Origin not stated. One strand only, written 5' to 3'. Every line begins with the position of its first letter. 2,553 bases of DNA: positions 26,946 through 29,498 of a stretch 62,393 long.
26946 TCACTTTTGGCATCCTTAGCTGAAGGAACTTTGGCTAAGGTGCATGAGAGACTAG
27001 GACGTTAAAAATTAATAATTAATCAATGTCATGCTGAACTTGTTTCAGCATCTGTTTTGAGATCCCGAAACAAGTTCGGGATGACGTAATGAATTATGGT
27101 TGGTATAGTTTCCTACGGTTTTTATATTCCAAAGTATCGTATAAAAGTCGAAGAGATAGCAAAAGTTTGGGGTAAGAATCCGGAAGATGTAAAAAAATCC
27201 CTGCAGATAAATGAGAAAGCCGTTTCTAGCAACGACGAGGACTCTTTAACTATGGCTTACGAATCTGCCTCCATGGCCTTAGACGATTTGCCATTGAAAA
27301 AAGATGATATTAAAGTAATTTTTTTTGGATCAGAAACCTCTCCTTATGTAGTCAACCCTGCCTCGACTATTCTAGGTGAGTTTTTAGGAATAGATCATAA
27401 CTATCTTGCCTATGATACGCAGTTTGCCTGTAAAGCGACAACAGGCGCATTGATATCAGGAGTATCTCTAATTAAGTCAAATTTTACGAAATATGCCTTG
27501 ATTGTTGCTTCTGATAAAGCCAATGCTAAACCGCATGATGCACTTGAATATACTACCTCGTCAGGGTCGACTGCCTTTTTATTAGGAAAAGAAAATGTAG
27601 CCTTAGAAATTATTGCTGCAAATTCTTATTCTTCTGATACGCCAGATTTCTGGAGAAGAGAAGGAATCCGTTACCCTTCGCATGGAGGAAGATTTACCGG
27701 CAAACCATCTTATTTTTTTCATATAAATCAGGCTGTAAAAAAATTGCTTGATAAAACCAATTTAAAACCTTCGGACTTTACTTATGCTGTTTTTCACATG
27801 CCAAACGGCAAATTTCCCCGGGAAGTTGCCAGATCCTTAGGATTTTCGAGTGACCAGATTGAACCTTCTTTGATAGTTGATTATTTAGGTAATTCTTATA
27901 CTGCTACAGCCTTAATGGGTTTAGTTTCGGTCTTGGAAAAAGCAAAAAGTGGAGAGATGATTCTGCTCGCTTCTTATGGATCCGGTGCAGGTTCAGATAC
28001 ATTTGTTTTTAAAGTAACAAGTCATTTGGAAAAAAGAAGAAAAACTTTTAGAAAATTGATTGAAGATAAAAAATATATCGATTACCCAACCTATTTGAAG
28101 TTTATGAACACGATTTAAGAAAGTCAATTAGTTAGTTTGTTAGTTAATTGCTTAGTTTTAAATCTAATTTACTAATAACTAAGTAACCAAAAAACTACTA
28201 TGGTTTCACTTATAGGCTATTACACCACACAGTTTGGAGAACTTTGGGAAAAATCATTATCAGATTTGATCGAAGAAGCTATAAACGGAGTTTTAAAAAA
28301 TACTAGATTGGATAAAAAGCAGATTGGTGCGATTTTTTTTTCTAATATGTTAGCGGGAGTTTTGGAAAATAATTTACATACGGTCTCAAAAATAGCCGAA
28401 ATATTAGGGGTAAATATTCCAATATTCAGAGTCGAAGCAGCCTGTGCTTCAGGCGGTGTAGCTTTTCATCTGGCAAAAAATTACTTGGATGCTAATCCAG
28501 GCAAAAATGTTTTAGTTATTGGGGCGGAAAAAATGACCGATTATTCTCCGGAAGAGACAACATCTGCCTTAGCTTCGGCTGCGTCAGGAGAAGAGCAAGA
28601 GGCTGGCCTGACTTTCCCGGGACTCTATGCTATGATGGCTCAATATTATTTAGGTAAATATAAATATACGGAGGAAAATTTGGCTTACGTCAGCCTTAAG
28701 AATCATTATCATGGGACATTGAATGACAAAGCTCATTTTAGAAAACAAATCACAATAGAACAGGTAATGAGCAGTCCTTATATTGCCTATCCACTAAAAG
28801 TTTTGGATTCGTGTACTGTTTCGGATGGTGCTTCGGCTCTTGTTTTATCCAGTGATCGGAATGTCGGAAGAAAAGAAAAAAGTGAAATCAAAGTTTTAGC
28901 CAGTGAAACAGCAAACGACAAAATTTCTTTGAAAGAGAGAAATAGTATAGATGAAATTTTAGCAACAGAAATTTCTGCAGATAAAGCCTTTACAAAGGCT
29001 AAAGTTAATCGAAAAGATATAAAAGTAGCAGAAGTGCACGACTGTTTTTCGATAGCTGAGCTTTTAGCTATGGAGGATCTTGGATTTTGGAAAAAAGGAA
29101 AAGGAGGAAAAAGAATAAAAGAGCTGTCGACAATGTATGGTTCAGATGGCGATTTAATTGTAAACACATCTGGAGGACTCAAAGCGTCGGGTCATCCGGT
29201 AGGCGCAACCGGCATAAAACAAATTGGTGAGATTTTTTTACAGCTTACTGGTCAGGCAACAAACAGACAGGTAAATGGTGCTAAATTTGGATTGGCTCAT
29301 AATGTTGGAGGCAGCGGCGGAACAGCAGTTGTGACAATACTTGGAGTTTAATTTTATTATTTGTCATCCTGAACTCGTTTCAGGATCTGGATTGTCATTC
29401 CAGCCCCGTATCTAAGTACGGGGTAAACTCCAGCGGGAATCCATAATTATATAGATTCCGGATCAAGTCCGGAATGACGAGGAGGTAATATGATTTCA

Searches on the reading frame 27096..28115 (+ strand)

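Call 57: search_protein_families(library=pfam, proteins=[window:27096-28115:+], max_evalue=0.00001)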
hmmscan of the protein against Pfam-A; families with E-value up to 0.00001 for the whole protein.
window:27096-28115:+ (340 aa): 2 families
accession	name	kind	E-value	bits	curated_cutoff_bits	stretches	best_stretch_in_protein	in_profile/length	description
PF08541.16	ACP_syn_III_C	-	6e-09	36.4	26.6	1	218-299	1-82/90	3-Oxoacyl-[acyl-carrier-protein (ACP)] synthase III C terminal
PF08540.16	HMG_CoA_synt_C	-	7.2e-06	26.3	25.1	0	252-313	141-207/280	Hydroxymethylglutaryl-coenzyme A synthase C terminal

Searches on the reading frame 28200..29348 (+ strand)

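Call 57: search_protein_families(library=pfam, proteins=[window:28200-29348:+], max_evalue=0.00001)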
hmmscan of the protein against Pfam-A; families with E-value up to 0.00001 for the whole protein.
window:28200-29348:+ (383 aa): 4 families
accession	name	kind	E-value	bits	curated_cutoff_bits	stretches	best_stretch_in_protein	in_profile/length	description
PF22691.2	Thiolase_C_1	-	5.6e-39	133.6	28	1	238-382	3-143/144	Thiolase C-terminal domain-like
PF00108.29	Thiolase_N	-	6e-24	85.3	26.4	1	5-218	4-258/260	Thiolase, N-terminal domain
PF08545.16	ACP_syn_III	-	2.2e-08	34.3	24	1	78-115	3-40/80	3-Oxoacyl-[acyl-carrier-protein (ACP)] synthase III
PF02803.24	Thiolase_C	-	9.8e-08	32.1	27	1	259-373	27-114/123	Thiolase, C-terminal domain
